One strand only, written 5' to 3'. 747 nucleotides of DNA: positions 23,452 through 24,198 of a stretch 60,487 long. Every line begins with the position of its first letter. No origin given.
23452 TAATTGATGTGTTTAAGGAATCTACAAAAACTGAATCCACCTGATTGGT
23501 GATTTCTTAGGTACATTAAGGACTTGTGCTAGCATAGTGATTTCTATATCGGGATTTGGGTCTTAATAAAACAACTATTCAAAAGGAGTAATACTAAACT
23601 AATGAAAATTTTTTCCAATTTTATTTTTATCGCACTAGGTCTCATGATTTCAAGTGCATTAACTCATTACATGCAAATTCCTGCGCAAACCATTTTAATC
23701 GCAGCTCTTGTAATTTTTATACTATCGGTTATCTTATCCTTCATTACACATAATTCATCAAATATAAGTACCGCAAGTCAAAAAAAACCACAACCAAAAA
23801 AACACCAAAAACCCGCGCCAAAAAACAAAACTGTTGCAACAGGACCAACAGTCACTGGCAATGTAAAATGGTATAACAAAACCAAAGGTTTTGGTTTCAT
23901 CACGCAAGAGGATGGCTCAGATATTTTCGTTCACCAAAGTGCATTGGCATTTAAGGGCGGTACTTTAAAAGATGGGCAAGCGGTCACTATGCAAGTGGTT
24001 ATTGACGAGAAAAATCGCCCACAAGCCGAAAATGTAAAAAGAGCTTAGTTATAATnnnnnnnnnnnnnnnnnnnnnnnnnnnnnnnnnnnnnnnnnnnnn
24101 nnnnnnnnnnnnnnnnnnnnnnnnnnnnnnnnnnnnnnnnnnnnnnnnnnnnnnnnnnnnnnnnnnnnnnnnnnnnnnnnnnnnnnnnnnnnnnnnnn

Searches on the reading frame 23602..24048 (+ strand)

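Call 69: search_protein_families(library=pfam, proteins=[window:23602-24048:+], max_evalue=0.00001)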
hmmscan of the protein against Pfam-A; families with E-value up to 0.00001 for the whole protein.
window:23602-24048:+ (148 aa): 1 family
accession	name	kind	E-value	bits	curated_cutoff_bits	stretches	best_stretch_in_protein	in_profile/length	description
PF00313.28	CSD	-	2.4e-20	72.6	27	1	85-147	2-65/66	'Cold-shock' DNA-binding domain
